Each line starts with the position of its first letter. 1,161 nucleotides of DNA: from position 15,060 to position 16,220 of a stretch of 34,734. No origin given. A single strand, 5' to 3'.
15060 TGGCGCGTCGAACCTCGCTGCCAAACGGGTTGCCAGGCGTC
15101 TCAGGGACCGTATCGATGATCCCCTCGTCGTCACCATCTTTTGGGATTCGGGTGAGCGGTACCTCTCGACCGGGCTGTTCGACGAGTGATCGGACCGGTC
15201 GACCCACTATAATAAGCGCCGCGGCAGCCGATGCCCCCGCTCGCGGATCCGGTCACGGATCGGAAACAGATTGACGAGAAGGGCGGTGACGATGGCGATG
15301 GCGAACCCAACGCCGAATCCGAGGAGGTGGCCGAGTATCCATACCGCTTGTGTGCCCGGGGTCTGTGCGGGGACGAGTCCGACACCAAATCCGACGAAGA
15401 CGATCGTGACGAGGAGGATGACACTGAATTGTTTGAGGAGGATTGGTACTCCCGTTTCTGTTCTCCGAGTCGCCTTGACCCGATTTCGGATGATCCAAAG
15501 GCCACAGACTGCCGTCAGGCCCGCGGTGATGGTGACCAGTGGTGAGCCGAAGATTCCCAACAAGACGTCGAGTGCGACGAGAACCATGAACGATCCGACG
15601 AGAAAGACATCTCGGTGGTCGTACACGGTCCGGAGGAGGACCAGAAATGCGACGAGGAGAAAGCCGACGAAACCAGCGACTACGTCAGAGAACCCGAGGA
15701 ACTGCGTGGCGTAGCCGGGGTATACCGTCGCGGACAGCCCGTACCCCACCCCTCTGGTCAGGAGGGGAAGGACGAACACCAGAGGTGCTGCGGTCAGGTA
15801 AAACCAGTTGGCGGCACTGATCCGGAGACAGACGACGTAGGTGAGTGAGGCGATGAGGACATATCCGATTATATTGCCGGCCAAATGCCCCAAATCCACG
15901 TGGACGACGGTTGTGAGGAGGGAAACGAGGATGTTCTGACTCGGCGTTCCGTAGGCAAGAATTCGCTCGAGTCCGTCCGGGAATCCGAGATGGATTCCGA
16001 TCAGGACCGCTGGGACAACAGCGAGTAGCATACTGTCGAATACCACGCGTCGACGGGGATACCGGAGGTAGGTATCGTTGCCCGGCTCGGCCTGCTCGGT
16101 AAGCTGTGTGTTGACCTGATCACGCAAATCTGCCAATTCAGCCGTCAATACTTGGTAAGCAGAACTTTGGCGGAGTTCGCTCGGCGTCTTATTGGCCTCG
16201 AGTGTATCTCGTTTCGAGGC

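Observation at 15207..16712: Response-regulator receiver + HalX fused to a rhomboid-like polytopic membrane domain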

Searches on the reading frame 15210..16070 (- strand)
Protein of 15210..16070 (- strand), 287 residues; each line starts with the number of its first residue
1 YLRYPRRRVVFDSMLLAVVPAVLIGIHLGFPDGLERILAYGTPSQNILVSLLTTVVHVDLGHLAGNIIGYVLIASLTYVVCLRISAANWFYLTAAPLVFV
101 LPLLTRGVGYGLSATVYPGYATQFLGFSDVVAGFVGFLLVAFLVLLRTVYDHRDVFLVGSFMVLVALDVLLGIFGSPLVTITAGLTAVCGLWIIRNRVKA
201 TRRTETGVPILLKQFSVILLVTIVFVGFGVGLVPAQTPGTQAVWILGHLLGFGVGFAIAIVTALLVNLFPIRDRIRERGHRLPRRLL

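Call 5: find_homologous_proteins(query=window:15210-16070:-, max_evalue=0.001)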
Query window:15210-16070:- (287 aa): 2 proteins with E <= 0.001 among 8000 candidates.
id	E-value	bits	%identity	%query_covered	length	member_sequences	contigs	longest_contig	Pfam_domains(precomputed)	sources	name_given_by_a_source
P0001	2.5e-175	600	100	100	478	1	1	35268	PF08663.16,PF00072.31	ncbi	-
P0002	4.1e-62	228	45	100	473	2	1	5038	PF08663.16,PF00072.31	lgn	-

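Call 6: search_solved_structures(query=window:15210-16070:-, max_evalue=10, show_alignments=2)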
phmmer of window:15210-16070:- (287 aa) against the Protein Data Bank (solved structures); distinct sequences matched with E-value up to 10: 1.
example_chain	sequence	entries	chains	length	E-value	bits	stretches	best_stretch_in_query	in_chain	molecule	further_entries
6fhg_A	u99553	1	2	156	0.15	14.8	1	205-259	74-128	LysT endolysin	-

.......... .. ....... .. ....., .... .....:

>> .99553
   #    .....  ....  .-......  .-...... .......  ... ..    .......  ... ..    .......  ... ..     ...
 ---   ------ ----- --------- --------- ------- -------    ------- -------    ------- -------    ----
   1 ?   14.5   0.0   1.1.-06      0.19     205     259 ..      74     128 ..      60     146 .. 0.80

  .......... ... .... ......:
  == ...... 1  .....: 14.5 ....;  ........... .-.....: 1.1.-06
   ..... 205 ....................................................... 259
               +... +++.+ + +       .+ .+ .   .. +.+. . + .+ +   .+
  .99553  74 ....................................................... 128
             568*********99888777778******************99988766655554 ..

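Call 11: find_encoding_contigs(protein=P0002, flank=10000)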
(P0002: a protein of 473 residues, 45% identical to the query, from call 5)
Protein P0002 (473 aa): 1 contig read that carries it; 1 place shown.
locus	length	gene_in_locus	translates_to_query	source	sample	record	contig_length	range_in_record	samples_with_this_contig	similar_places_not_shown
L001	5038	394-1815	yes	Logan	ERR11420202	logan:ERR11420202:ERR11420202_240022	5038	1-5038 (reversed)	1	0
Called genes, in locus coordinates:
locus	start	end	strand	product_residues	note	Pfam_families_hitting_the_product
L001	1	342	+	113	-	?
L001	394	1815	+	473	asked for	PF00072:Response_reg, PF08663:HalX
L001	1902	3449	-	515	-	PF00753:Lactamase_B (weak), PF12706:Lactamase_B_2 (weak)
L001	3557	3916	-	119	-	PF03779:SPW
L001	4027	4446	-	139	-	PF07883:Cupin_2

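Call 12: find_encoding_contigs(protein=P0001, flank=10000)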
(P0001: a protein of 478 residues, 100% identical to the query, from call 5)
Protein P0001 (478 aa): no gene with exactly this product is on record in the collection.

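Call 21: search_protein_representatives(alignment_id=A1)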
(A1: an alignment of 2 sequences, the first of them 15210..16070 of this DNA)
Query: 2 sequences, 293 profile positions. Proteins with E-value up to 0.001 (for the whole library): 254; up to 1e-10: 108; up to 1e-30: 8. The best 150 are listed.
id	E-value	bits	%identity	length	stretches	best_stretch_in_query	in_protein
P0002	1.0e-162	556.8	-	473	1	1-293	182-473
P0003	1.5e-62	228.1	-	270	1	24-292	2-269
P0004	1.6e-61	224.7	-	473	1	9-292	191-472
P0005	3.4e-54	200.6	-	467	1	11-293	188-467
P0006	1.4e-53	198.6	-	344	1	6-291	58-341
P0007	2.6e-53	197.7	-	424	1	4-284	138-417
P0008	8.3e-49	182.9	-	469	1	19-293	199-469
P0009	5.4e-32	127.7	-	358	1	12-285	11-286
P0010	2.1e-30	122.5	-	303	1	8-267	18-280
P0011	5.6e-30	121.1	-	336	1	14-263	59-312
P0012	2.9e-29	118.8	-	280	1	8-265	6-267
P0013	2.1e-28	116.0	-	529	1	10-263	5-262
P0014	1.3e-27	113.4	-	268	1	14-267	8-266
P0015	1.6e-27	113.1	-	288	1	6-268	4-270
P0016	1.0e-26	110.4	-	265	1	9-268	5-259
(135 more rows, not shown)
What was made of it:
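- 15267..16055 (-): Eight-helix rhomboid-superfamily membrane domain, residues 220-482. Family search (call 21).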

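Call 24: search_protein_families(library=pfam, alignment_id=A2, max_evalue=1)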
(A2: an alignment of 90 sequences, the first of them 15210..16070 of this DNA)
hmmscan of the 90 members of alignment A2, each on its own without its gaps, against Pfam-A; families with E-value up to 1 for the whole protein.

A. member 1, window:15210-16070:- (287 aa): 0 families

B. families by the number of members that match (of 90 scanned): 53 families (the first 25 are shown)
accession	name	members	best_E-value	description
PF01694.28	Rhomboid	39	4.9e-11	Rhomboid domain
PF11992.13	TgpA_N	7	0.00054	TgpA N-terminal domain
PF08663.15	HalX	6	2.3e-13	HalX domain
PF00072.30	Response_reg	5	4.3e-19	Response regulator receiver domain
PF08551.15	DUF1751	3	0.013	Eukaryotic integral membrane protein (DUF1751)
PF02592.20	Vut_1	2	6.6e-05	Putative vitamin uptake transporter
PF03779.20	SPW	2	0.0082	SPW repeat domain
PF04138.20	GtrA_DPMS_TM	2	0.036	GtrA/DPMS, transmembrane domain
PF23198.2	PDE8A_N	2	0.073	PDE8A-like, N-terminal domain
PF09843.14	DUF2070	2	0.29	Predicted membrane protein (DUF2070)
PF14015.11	DUF4231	2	0.58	Protein of unknown function (DUF4231)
PF13068.11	DUF3932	1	0.00031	Protein of unknown function (DUF3932)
PF12811.12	BaxI_1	1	0.0015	Bax inhibitor 1 like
PF10190.14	Tmemb_170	1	0.0015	Putative transmembrane protein 170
PF04987.19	PigN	1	0.0039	Phosphatidylinositolglycan class N (PIG-N)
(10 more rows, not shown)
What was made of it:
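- On Rhomboid superfamily (Pfam PF01694 / MEROPS S54): 39/90 members match at E<=1 (call 24).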

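Call 25: search_protein_families(library=ncbifam, alignment_id=A2, max_evalue=1)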
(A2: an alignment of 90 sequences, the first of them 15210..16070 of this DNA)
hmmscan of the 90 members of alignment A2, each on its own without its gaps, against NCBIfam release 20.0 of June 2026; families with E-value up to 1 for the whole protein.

A. member 1, window:15210-16070:- (287 aa): 0 families

B. families by the number of members that match (of 90 scanned): 123 families (the first 25 are shown)
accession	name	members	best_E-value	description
TIGR03902.1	rhom_GG_sort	53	3.8e-11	rhombosortase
NF012227.0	AdeR_RR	5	5.3e-17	efflux system response regulator transcription factor AdeR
NF040534.1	resp_reg_YycF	5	7.3e-17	response regulator YycF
NF033117.2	vanR_ACDEGLN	5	1.2e-15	VanR-ABDEGLN family response regulator transcription factor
NF045991.1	RespRegCtrARhodob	5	5.9e-14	response regulator transcription factor CtrA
NF041946.1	LuxO_transreg_Vib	5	2.5e-13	quorum-sensing sigma-54 dependent transcriptional regulator LuxO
TIGR02154.1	PhoB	5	4.7e-13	phosphate regulon transcriptional regulator PhoB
NF000404.1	vanR-D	5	1.2e-12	vancomycin resistance response regulator transcription factor VanR-D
NF041734.1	resp_reg_RppA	5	2.1e-12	two-component system response regulator RppA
NF008199.0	PRK10955.1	5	2.8e-12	envelope stress response regulator transcription factor CpxR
NF007135.0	PRK09581.1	5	6.4e-12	PleD family two-component system response regulator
NF053512.1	nitric_RR_NosR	5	1.2e-11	response regulator c-di-GMP phosphodiesterase, NosR family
NF007928.2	PRK10643.1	5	1.8e-11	two-component system response regulator PmrA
NF007005.1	PRK09468.1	5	6.9e-11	osmolarity response regulator transcription factor OmpR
TIGR01387.1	cztR_silR_copR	5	1e-10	heavy metal response regulator transcription factor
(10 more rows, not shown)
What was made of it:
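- Closest known: Rhombosortase. Same: Weak matches to 53/90 family members (call 25).
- The TIGR03902 rhombosortase model matches 53/90 members and DUF1751, another rhomboid-type family, matches 3/90, both below their cut-offs (calls 24, 25).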

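Call 27: search_solved_structures(query=A2, max_evalue=10, show_alignments=2)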
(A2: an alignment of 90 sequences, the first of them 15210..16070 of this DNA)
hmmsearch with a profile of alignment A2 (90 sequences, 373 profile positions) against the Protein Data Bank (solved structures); distinct sequences matched with E-value up to 10: 184 (the best 60 are shown).
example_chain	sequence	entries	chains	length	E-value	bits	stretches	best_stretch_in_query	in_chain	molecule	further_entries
3nnn_A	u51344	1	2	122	8.7e-11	44.2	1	7-84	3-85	DNA BINDING RESPONSE REGULATOR D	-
1kgs_A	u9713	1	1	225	2.7e-10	42.6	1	7-84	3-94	DNA BINDING RESPONSE REGULATOR D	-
3a0r_B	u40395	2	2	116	8.6e-10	40.9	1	8-87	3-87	Response regulator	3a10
3a0u_A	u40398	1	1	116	9.1e-10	40.8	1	8-85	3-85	Response regulator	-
5x5j_A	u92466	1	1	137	1.5e-09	40.1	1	5-84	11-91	AdeR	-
7cci_A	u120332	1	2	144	1.7e-09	39.9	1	5-84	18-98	AdeR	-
5xjp_A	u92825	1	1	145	1.8e-09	39.9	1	5-84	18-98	AdeR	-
3cfy_A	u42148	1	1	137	7e-09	37.9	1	7-83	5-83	Putative LuxO repressor protein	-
5ep0_A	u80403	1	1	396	9.5e-09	37.5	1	6-83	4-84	Putative repressor protein luxO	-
3f6p_A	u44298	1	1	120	3.2e-08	35.8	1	7-85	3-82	Transcriptional regulatory protein yycF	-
2zwm_A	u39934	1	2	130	3.3e-08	35.7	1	7-85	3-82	Transcriptional regulatory protein yycF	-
4uhj_A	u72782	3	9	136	6.5e-08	34.8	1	8-87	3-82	TRANSCRIPTIONAL REGULATORY PROTEIN CPXR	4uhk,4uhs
1nxo_A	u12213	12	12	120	2.6e-07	32.8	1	8-81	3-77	DNA-binding response regulator | Response regulator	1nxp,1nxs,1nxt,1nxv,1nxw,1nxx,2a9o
6eb7_A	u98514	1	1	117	3.1e-07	32.5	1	8-81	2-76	DNA-binding response regulator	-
6swl_A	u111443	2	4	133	3.2e-07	32.5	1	6-81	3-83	Two-component response regulator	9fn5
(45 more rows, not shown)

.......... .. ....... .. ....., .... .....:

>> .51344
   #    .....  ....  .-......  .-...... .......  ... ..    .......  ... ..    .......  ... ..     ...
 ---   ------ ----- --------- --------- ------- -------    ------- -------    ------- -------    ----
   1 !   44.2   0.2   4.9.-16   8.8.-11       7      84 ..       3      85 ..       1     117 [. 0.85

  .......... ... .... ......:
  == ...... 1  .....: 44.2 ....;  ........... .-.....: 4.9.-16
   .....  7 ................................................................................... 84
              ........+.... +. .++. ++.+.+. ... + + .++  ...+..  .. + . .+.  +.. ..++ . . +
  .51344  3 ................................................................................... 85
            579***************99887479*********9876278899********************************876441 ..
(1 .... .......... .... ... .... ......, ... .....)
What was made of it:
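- Tried and rejected: A 90-member profile was swamped by receiver hits because receiver columns entered the profile (call 27).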

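Call 28: find_homologous_proteins(query=A2, max_evalue=0.001)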
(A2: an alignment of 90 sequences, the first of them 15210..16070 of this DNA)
Query A2 (90 sequences) (287 aa, profile of the alignment): 19 proteins with E <= 0.001 among 8000 candidates.
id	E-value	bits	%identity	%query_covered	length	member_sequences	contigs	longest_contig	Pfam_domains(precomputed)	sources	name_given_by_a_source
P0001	4.5e-109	383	100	100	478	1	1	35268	PF08663.16,PF00072.31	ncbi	-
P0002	1.4e-108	381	45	100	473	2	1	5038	PF08663.16,PF00072.31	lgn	-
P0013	2.9e-98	347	33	70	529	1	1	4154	-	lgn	-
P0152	1.2e-95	338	28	89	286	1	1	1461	PF01694.29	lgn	-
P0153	2.4e-94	334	35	72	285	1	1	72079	-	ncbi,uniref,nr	ncbi:hypothetical protein [Halorussus litoreus]|uniref:hypothetical protein n=1 Tax=Halorussus litor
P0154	1.1e-93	332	40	100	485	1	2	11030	PF08663.16,PF00072.31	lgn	-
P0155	5.5e-92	326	40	57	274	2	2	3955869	-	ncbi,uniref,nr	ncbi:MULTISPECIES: hypothetical protein [Halorussus]|uniref:hypothetical protein n=1 Tax=Halorussus 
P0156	7.1e-91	323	39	48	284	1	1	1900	-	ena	-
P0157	8.0e-90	319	29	93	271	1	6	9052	-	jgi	jgi:hypothetical protein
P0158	8.6e-90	319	35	54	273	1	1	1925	PF01694.29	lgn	-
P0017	4.2e-88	314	27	96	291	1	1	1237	-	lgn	-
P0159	7.7e-87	309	38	55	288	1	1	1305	-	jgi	jgi:hypothetical protein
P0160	2.0e-86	308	37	46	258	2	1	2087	-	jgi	-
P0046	4.0e-86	307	32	86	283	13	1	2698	-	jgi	-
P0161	1.8e-85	305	33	90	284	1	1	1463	-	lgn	-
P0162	2.5e-79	285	34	51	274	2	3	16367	-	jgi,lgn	jgi:hypothetical protein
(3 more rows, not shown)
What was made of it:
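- Tried and rejected: The word-index homology searches found very few relatives (calls 5, 28).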

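Call 34: search_solved_structures(query=A3, max_evalue=10, show_alignments=3)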
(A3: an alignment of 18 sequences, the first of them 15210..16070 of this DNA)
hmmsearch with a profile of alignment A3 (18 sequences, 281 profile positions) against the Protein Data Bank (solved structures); distinct sequences matched with E-value up to 10: 0.
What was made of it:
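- Tried and rejected: Sequence searches against solved structures, with the single domain and with an 18-member profile, found no rhomboid (calls 6, 34).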

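Call 35: search_protein_families(library=pfam, proteins=[P0152, P0158, P0153, P0155, P0157, P0009, P0010, P0012, P0014, P0016], max_evalue=1)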
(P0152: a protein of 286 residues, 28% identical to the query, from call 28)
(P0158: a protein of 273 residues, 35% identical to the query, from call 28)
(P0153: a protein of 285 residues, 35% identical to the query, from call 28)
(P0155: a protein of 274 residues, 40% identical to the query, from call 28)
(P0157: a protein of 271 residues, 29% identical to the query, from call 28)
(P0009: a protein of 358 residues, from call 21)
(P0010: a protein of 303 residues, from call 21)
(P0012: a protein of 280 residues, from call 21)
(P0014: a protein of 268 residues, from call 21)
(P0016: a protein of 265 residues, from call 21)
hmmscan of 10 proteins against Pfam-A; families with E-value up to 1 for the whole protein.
P0152 (286 aa): 3 families
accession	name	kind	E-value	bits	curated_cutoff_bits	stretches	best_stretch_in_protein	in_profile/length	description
PF01694.28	Rhomboid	-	5e-06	27.2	22.6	1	47-172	3-110/143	Rhomboid domain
PF08551.15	DUF1751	-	0.0027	18.7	22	1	47-138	7-93/99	Eukaryotic integral membrane protein (DUF1751)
PF03907.18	Spo7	-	0.089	12.7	27.5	1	85-143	21-79/211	Spo7-like protein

P0158 (273 aa): 1 family
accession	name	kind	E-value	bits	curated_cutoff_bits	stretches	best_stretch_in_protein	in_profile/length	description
PF01694.28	Rhomboid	-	2.1e-06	28.5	22.6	1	47-180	3-118/143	Rhomboid domain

P0153 (285 aa): 1 family
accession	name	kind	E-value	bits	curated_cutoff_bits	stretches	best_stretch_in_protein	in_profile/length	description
PF00556.25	LHC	-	0.12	13.1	23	1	143-160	13-30/39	Antenna complex alpha/beta subunit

P0155 (274 aa): 0 families

P0157 (271 aa): 0 families

P0009 (358 aa): 0 families

P0010 (303 aa): 1 family
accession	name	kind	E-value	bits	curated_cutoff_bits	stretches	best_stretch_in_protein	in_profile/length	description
PF01694.28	Rhomboid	-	4.9e-11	43.4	22.6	2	62-190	4-116/143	Rhomboid domain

P0012 (280 aa): 2 families
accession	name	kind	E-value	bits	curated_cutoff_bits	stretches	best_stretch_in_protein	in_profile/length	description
PF01694.28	Rhomboid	-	0.0017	19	22.6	1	50-177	4-118/143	Rhomboid domain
PF13727.12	CoA_binding_3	-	0.19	12.1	25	1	162-208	22-67/175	CoA-binding domain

P0014 (268 aa): 0 families

P0016 (265 aa): 3 families
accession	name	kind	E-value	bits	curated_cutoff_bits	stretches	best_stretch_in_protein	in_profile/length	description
PF01694.28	Rhomboid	-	0.01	16.5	22.6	1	50-168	6-106/143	Rhomboid domain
PF07589.16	PEP-CTERM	-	0.18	12.4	20.7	1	181-199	3-22/24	PEP-CTERM motif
PF10524.14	NfI_DNAbd_pre-N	-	0.32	11.4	27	1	65-91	11-36/41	Nuclear factor I protein pre-N-terminus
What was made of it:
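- On Rhomboid superfamily (Pfam PF01694 / MEROPS S54): Members P0010 (43.4), P0158 (28.5) and P0152 (27.2) pass the cut-off (call 35).
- Pfam Rhomboid matches 39/90 members at E<=1; of ten members scanned singly, P0010 (43.4 bits), P0158 (28.5) and P0152 (27.2) pass the 22.6-bit cut-off (calls 24, 35).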

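Call 39: find_related_loci(query=A5, collection=genome_contigs, flank=8000)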
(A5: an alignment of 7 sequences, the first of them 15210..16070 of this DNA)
Query A5 (287 aa) in genome_contigs; peptide patterns used: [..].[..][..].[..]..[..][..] (x = any residue, [..] = any of these).
114 stretches matched a pattern; 6 encode a relative of the query (tblastn E <= 1e-3); 6 distinct loci.
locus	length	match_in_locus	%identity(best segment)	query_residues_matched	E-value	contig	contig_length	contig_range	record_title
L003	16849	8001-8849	39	4-287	1e-48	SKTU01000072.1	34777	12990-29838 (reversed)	MAG: Haloarculaceae archaeon isolate CSSed162cmA_77 CSSed16-2cmA-1466, whole genome shotgun sequence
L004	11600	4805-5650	36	3-287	6e-34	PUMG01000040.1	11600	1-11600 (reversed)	MAG: Halovenus sp. isolate B1Sed10_238R1 B1-Sed10-C7529, whole genome shotgun sequence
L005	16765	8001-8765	30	12-261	1e-18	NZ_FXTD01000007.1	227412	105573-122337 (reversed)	Halorubrum cibi strain DSM 19504, whole genome shotgun sequence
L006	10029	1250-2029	30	7-261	2e-18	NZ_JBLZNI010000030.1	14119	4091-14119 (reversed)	Halorubrum sp. N11 N11_scaffold30, whole genome shotgun sequence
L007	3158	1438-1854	37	12-150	1e-16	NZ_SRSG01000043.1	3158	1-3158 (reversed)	Halalkalirubrum salinum strain N1521 NODE_59_length_3062_cov_110.096672, whole genome shotgun sequence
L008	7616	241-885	28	51-260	2e-12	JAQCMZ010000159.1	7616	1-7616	MAG: Haloferacaceae archaeon isolate LUM.70 k149_264331, whole genome shotgun sequence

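Call 40: predict_structure(alignment_id=A3)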
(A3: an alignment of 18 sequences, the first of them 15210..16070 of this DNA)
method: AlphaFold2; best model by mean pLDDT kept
length: 287 residues; sequences in the alignment: 18
mean_pLDDT: 87.9   pTM: 0.86
mean pLDDT of the five models: 87.9, 85.4, 85.3, 84.2, 81.8
residues with pLDDT >= 90: 178; 70-90: 83; 50-70: 22; < 50: 4
segments of 3 or more residues with pLDDT < 50: 284-287
pLDDT, mean of each block of 10 residues (from residue 1): 82 94 96 87 87 92 94 95 92 96 92 88 86 96 91 92 93 91 96 89 78 91 90 69 87 97 86 62 46
secondary structure, 60 per line:
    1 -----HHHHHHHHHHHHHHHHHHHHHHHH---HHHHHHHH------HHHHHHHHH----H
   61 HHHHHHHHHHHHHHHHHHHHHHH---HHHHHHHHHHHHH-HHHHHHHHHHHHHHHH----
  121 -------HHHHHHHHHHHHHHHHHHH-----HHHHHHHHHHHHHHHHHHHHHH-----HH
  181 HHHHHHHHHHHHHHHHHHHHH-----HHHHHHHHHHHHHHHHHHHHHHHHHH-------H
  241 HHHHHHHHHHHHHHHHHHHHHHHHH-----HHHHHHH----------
elements in order: H6-29 H33-40 H47-55 H60-83 H87-99 H101-116 H128-146 H152-173 H179-201 H207-232 H240-265 H271-277
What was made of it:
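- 15267..16055 (-): AlphaFold2 pLDDT 87.9 and pTM 0.86 (call 40).
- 15684..15695 (-): G340-F-S342-D343, with the putative nucleophile Ser342 as the first residue of helix TM4. The helix starts at domain residue 128, which is Ser342 (call 40).
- On Rhomboid superfamily (Pfam PF01694 / MEROPS S54): The helix starts at Ser342 in the model (call 40). AlphaFold2 model pLDDT 87.9 (call 40).
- The AlphaFold2 membrane model has pLDDT 87.9 and pTM 0.86, with Ser342 at the N-terminal end of its helix (call 40).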

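Call 44: list_cluster_members(proteins=[P0001, P0154, P0004, P0005, P0008, P0010, P0153, P0012, P0009, P0013])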
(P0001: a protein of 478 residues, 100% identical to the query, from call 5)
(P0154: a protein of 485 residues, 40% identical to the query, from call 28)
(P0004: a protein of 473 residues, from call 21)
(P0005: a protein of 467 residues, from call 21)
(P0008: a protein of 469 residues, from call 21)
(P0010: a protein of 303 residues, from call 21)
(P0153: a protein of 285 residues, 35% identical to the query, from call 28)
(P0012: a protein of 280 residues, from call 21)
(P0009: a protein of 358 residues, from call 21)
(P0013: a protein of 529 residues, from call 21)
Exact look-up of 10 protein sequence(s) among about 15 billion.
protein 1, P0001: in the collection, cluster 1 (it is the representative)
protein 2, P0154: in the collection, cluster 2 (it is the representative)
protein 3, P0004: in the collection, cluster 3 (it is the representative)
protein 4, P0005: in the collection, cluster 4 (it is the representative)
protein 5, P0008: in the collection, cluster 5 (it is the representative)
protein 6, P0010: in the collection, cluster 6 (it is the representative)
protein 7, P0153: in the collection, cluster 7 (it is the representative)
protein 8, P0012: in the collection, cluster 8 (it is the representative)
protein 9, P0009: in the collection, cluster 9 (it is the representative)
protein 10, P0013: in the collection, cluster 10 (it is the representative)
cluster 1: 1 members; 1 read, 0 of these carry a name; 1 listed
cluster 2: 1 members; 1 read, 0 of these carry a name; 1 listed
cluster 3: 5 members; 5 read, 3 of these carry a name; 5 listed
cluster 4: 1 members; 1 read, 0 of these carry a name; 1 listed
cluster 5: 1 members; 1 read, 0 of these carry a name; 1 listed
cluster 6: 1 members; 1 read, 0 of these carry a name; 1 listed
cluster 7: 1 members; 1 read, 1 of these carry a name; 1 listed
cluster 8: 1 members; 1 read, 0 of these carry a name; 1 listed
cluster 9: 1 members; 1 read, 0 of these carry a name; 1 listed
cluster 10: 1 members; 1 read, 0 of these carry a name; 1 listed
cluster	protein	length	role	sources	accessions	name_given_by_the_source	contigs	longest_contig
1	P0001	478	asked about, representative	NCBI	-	-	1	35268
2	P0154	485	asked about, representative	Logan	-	-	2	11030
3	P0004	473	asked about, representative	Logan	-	-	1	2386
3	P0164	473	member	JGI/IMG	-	DNA-binding response OmpR family regulator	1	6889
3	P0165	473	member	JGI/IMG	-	DNA-binding response OmpR family regulator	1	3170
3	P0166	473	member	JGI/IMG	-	DNA-binding response OmpR family regulator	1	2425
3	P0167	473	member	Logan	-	-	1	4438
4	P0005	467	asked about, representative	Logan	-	-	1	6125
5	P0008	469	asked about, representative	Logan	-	-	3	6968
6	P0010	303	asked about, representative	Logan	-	-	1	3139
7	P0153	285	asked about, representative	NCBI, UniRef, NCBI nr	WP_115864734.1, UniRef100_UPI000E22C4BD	hypothetical protein [Halorussus litoreus] | hypothetical protein n=1 Tax=Halorussus litoreus TaxID=1710536 RepID=UPI000E22C4BD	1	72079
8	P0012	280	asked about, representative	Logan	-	-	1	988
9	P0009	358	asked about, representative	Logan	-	-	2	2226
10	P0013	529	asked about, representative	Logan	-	-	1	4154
